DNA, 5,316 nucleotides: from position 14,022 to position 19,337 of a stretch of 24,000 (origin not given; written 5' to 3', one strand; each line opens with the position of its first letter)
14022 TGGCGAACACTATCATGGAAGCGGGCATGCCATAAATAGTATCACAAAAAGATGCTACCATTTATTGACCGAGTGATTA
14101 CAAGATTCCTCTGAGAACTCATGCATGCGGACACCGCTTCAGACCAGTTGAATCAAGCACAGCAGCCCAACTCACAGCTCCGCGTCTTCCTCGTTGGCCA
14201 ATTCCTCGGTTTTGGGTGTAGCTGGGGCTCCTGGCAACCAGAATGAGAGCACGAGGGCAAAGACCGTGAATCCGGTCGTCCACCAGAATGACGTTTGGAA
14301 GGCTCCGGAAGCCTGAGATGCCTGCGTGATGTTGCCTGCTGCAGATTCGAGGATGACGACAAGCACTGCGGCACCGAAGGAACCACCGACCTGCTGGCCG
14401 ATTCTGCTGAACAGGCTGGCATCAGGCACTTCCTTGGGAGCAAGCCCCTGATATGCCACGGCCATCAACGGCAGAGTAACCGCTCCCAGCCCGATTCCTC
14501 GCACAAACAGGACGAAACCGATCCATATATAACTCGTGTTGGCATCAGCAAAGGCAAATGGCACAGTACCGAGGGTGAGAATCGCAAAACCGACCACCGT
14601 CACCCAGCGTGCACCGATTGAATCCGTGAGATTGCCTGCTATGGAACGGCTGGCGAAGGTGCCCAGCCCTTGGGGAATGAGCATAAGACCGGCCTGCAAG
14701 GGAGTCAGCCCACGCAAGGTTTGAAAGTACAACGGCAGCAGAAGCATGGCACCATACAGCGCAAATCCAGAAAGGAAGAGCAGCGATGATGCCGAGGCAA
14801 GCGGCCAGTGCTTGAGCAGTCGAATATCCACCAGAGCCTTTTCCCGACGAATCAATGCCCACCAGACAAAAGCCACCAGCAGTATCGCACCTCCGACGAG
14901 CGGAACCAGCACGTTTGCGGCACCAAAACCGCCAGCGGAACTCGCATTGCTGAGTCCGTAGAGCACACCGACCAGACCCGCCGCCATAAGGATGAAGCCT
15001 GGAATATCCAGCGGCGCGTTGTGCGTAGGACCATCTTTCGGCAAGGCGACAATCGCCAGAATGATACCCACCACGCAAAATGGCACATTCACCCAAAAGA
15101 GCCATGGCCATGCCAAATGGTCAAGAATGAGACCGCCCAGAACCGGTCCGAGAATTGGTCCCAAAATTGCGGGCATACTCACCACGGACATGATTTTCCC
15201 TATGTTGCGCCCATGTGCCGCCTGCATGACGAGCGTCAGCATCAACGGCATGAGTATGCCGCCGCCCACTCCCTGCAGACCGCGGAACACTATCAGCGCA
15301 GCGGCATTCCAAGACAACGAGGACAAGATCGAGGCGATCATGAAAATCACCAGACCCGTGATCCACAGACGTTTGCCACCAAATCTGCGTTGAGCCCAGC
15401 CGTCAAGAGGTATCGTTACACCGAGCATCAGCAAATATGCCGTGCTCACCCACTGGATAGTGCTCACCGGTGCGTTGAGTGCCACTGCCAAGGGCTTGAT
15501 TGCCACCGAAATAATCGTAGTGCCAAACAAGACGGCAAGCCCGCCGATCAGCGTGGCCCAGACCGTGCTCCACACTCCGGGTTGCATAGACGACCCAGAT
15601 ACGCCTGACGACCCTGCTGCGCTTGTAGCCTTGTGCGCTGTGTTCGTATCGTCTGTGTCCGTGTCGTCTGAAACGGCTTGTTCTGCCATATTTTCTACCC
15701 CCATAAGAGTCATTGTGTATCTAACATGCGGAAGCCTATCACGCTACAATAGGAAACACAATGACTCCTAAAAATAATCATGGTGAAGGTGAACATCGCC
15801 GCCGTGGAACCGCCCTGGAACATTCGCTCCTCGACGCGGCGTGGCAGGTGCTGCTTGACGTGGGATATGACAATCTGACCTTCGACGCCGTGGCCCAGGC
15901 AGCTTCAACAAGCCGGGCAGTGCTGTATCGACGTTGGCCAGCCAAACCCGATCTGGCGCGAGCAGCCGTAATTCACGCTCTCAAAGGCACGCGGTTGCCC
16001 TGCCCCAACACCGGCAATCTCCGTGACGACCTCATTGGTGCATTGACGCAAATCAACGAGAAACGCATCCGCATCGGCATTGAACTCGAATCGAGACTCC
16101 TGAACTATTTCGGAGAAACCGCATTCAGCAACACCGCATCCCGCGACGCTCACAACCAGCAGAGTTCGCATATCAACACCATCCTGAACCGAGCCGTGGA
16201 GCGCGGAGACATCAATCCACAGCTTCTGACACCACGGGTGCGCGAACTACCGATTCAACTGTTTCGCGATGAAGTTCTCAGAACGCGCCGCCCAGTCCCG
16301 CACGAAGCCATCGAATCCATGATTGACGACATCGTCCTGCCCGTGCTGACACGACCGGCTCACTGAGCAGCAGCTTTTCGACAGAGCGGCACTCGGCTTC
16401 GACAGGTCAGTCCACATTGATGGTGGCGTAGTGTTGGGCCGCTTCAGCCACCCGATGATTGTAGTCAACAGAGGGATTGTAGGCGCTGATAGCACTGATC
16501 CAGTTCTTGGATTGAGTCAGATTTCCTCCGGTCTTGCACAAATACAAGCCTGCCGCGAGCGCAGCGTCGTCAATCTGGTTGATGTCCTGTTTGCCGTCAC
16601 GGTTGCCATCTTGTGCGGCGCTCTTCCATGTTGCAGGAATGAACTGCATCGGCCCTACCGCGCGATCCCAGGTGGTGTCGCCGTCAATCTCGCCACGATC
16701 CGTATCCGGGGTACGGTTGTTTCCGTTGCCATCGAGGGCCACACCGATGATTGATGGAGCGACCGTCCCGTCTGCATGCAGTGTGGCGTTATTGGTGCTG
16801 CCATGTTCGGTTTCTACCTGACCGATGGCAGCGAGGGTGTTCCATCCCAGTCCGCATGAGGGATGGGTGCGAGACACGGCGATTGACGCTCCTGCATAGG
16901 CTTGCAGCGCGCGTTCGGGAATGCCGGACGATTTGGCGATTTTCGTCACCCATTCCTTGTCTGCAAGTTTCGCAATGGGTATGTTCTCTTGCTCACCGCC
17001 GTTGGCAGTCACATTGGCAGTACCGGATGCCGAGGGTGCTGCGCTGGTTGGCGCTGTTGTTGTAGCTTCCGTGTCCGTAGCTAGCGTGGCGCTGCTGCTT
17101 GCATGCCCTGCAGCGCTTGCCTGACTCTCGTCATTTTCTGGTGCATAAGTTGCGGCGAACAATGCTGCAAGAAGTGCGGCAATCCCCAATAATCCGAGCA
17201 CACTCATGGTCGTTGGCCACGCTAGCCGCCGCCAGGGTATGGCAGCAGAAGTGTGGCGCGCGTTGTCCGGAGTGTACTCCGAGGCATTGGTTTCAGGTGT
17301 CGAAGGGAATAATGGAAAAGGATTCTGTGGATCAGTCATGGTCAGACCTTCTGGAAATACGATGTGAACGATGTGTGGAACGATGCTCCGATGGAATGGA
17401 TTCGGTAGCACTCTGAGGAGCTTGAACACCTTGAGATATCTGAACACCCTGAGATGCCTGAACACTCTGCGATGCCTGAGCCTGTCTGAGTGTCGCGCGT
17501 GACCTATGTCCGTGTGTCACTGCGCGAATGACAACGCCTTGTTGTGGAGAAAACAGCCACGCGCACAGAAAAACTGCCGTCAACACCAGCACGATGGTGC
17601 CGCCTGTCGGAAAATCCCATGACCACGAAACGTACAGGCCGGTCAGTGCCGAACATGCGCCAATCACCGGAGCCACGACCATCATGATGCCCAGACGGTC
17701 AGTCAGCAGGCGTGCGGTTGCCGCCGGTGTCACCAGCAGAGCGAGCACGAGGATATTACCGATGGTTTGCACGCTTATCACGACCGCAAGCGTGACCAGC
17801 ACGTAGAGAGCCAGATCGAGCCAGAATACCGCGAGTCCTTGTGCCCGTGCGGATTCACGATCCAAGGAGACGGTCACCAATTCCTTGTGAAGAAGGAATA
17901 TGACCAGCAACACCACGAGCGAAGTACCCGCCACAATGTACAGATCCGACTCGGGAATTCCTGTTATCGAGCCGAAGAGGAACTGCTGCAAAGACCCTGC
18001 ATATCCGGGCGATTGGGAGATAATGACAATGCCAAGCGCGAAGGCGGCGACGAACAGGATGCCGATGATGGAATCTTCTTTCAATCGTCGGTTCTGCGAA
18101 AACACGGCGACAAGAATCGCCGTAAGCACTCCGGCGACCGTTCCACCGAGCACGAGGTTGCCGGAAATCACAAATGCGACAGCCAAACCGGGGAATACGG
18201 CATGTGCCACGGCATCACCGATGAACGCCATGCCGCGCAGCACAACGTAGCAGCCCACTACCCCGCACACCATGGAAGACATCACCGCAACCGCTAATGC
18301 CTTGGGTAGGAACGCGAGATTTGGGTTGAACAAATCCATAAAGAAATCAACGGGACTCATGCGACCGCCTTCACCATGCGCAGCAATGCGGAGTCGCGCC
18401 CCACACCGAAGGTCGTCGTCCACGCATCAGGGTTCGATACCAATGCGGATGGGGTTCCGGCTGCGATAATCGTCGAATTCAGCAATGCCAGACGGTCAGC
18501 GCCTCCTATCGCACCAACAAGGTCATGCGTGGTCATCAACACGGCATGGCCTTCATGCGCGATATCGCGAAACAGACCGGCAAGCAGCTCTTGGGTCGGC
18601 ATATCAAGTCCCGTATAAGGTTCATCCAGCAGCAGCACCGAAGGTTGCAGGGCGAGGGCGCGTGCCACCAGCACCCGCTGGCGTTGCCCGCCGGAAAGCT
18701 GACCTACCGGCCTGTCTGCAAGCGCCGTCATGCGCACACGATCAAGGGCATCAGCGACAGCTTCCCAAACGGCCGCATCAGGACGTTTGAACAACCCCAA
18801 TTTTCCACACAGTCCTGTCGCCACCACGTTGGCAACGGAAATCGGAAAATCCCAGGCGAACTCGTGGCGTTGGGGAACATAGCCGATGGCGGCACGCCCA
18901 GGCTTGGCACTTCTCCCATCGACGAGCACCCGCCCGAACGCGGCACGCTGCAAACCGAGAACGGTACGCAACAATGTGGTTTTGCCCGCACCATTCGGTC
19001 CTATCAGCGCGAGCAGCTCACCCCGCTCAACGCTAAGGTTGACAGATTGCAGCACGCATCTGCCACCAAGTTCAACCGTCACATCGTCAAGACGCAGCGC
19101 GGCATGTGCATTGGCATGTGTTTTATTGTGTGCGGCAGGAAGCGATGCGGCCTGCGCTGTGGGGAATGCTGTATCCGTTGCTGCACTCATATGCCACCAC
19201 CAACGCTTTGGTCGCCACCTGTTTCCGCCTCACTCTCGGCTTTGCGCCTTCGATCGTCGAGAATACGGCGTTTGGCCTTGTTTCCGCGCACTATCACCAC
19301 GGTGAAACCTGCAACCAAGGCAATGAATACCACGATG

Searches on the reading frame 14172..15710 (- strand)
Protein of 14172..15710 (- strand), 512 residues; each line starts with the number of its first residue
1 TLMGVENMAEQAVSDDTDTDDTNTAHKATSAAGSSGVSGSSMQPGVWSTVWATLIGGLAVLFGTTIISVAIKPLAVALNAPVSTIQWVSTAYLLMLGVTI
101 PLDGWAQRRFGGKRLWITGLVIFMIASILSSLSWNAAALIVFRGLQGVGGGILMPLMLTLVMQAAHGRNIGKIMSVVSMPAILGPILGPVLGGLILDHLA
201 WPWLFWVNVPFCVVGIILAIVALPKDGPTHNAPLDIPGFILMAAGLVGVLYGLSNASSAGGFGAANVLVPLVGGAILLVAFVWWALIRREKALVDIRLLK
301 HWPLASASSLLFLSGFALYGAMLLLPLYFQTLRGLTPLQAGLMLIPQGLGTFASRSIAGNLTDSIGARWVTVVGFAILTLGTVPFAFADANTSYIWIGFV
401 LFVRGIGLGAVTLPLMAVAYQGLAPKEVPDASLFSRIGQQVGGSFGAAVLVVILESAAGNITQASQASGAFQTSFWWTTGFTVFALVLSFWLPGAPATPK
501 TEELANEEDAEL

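Call 54: find_homologous_proteins(query=window:14172-15710:-, max_evalue=1e-30)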
Query window:14172-15710:- (512 aa): 4499 proteins with E <= 1e-30 among 8000 candidates; the best 120 are listed.
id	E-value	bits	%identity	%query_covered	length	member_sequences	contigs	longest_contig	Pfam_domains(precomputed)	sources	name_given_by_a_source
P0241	0.0e+0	1081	100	99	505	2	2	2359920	PF00083.31,PF07690.22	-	-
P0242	9.9e-238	808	79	92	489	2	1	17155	PF07690.22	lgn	-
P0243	6.7e-214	729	70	96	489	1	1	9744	PF07690.22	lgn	-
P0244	7.3e-185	634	64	90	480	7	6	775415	PF07690.22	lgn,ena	-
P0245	1.7e-184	632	65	93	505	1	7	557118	PF07690.22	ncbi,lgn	-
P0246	4.4e-184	631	63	92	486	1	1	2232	PF00083.31,PF07690.22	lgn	-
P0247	1.1e-183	630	61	92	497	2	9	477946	PF07690.22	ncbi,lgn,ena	ncbi:MAG TPA: MDR family MFS transporter [Pseudonocardiaceae bacterium]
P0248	2.0e-182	626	63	92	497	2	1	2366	PF00083.31,PF07690.22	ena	-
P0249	2.7e-182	625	62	91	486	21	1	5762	PF00083.31,PF07690.22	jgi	jgi:EmrB/QacA subfamily drug resistance transporter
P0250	1.6e-181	623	61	93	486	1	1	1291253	PF07690.22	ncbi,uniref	ncbi:MDR family MFS transporter [Gryllotalpicola reticulitermitis]|uniref:MDR family MFS transporter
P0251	2.3e-181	622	62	92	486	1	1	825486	PF00083.31,PF07690.22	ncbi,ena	-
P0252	9.9e-181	620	60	94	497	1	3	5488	PF00083.31,PF07690.22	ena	-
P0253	1.1e-180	620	64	89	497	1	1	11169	PF00083.31,PF07690.22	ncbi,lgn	-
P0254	1.1e-180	620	63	90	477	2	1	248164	PF00083.31,PF07690.22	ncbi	ncbi:MAG: MDR family MFS transporter [Cellulomonas sp.]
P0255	1.4e-180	620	62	90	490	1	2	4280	PF00083.31,PF07690.22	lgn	-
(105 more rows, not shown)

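Call 55: find_encoding_contigs(protein=P0242, flank=10000, max_places=3)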
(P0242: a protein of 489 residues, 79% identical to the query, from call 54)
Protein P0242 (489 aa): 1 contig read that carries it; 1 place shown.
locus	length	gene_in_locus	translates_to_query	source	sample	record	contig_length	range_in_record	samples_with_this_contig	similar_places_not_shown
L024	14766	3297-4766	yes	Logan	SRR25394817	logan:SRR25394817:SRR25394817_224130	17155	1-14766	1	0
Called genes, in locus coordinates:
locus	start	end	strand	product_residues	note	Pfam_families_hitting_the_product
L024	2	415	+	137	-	?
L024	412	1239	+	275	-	PF12698:ABC2_membrane_3, PF01061:ABC2_membrane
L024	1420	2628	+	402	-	PF03824:NicO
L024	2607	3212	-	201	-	PF00440:TetR_N, PF16859:TetR_C_11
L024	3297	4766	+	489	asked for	PF07690:MFS_1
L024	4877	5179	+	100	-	PF00547:Urease_gamma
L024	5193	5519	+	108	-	PF00699:Urease_beta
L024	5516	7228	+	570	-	PF00449:Urease_alpha, PF01979:Amidohydro_1, PF07969:Amidohydro_3 (weak)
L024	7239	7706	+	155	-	PF02814:UreE_N, PF05194:UreE_C (weak)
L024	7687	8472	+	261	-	PF01730:UreF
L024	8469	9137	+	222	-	PF02492:cobW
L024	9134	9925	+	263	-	PF01774:UreD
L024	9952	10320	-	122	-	PF01047:MarR, PF12802:MarR_2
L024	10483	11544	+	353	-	PF13433:Peripla_BP_5, PF13458:Peripla_BP_6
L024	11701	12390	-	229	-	PF00005:ABC_tran, PF13304:AAA_21 (weak)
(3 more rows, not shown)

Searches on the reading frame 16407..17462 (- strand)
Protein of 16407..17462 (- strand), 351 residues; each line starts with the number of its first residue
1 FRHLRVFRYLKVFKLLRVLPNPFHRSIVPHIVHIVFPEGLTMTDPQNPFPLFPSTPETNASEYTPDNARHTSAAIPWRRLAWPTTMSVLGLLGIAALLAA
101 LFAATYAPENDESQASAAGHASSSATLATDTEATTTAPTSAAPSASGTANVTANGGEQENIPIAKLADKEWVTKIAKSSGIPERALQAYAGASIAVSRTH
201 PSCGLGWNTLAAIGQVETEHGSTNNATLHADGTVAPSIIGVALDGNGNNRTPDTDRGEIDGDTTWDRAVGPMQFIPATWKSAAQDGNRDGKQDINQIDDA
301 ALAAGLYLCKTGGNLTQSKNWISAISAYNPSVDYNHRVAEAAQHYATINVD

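Call 13: search_protein_families(library=pfam, proteins=[window:16407-17462:-], max_evalue=0.001)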
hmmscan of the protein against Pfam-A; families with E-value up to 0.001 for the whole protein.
window:16407-17462:- (351 aa): 2 families
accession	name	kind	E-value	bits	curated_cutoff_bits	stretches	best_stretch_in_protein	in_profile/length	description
PF13406.11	SLT_2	-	3.6e-07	30.1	24.3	1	264-323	151-209/292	Transglycosylase SLT domain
PF01464.25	SLT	-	0.00033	20.7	21.3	1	267-330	36-96/117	Transglycosylase SLT domain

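Call 30: search_protein_families(library=ncbifam, proteins=[window:16407-17462:-], max_evalue=0.001)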
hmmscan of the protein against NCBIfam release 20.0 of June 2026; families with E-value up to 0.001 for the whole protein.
window:16407-17462:- (351 aa): 2 families
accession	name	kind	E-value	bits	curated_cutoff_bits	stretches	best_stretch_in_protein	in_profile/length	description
TIGR02283.1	MltB_2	subfamily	8.8e-08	31.7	248.45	1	263-338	151-224/300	lytic murein transglycosylase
TIGR02282.1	MltB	equivalog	0.00022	20.5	281.4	1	267-315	150-199/290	lytic murein transglycosylase B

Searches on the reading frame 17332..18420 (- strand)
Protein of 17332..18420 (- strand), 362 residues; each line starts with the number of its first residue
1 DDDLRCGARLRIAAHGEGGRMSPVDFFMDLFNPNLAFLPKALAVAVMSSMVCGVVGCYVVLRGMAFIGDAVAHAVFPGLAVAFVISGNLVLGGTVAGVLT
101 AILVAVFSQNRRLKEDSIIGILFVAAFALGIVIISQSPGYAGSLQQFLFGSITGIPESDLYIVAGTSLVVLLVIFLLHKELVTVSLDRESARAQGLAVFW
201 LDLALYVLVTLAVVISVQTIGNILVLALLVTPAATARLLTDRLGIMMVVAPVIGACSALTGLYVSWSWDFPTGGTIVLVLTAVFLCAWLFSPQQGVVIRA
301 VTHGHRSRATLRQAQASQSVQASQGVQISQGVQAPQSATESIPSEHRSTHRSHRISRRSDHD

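Call 13: search_protein_families(library=pfam, proteins=[window:17332-18420:-], max_evalue=0.001)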
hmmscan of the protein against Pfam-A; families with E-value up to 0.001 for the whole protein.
window:17332-18420:- (362 aa): 2 families
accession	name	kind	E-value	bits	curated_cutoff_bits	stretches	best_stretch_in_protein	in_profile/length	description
PF00950.22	ABC-3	-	3.2e-73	246.9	20.1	1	36-290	3-257/258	ABC 3 transport family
PF01032.23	FecCD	-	1.9e-11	44.1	26.5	1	84-286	97-306/311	FecCD transport family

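Call 26: find_homologous_proteins(query=window:17332-18420:-, max_evalue=1e-20)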
Query window:17332-18420:- (362 aa): 4762 proteins with E <= 1e-20 among 8000 candidates; the best 120 are listed.
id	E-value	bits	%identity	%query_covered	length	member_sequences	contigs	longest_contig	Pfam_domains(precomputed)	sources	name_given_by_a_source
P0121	1.1e-210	717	100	94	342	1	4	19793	PF01032.24,PF00950.23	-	-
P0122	1.8e-149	516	78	90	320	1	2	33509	PF01032.24,PF00950.23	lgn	-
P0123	2.6e-149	515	77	90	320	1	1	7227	PF01032.24,PF00950.23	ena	-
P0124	3.4e-149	515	77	90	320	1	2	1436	PF01032.24,PF00950.23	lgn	-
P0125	5.0e-148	511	77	90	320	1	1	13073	PF01032.24,PF00950.23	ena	-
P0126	7.8e-148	510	84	79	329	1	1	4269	PF01032.24,PF00950.23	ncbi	-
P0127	7.6e-147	507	86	78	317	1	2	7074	PF01032.24,PF00950.23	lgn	-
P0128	9.9e-147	507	85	78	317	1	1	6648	PF01032.24,PF00950.23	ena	-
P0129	3.1e-146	505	84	81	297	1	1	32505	PF01032.24,PF00950.23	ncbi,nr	ncbi:MAG: anchored repeat-type ABC transporter permease subunit [Bifidobacteriaceae bacterium]|nr:an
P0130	4.0e-146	505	76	88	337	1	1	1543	PF01032.24,PF00950.23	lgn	-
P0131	8.5e-146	504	87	77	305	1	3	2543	PF01032.24,PF00950.23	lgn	-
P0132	9.9e-146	504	76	91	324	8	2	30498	PF01032.24,PF00950.23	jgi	jgi:manganese/iron transport system permease protein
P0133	1.4e-145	503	82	83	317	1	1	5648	PF01032.24,PF00950.23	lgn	-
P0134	2.2e-145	502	74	90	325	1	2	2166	PF01032.24,PF00950.23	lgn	-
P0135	3.0e-145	502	79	84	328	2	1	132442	PF01032.24,PF00950.23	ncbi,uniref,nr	ncbi:anchored repeat-type ABC transporter permease subunit [Microbacterium marinilacus]|uniref:Ancho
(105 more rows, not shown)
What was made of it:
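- Closest known: RCC1-repeat / Listeria-Bacteroides-repeat. Different: The host lineage is unresolved (calls 26, 54).
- Tried and rejected: Two neighbour-gene searches gave conflicting best taxa (calls 26, 54).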

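Call 56: find_encoding_contigs(protein=P0122, flank=10000, max_places=3)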
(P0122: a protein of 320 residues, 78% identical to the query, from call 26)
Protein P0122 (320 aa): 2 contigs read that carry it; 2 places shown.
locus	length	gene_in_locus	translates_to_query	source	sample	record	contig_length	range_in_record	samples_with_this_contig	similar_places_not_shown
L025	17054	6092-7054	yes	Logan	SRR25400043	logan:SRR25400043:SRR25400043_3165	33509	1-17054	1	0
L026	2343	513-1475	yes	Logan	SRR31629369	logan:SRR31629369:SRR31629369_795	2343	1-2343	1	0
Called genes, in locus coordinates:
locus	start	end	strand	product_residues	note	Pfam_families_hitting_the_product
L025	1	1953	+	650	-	?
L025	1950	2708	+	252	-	PF13649:Methyltransf_25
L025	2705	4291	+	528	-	PF01297:ZnuA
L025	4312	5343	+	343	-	-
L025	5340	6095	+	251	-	PF00005:ABC_tran, PF13304:AAA_21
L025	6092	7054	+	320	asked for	PF00950:ABC-3, PF01032:FecCD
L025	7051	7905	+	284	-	PF13406:SLT_2 (weak)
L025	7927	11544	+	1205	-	PF16640:Big_3_5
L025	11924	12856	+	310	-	PF00165:HTH_AraC (faint), PF12833:HTH_18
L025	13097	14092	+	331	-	PF00165:HTH_AraC, PF12833:HTH_18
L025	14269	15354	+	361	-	PF01555:N6_N4_Mtase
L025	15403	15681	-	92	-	PF13560:HTH_31, PF01381:HTH_3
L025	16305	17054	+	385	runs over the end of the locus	-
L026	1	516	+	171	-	?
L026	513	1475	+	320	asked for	PF00950:ABC-3, PF01032:FecCD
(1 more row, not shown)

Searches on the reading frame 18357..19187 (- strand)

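Call 13: search_protein_families(library=pfam, proteins=[window:18357-19187:-], max_evalue=0.001)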
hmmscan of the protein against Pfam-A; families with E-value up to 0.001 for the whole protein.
window:18357-19187:- (276 aa): 3 families
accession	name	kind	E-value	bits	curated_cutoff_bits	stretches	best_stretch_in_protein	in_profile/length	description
PF00005.33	ABC_tran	-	1.1e-30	107.5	25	1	46-191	1-136/137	ABC transporter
PF13304.12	AAA_21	-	2e-16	61.4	27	2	159-223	233-300/304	AAA domain, putative AbiEii toxin, Type IV TA system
PF13191.12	AAA_16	-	0.00026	22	32.6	1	55-209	23-159/167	AAA ATPase domain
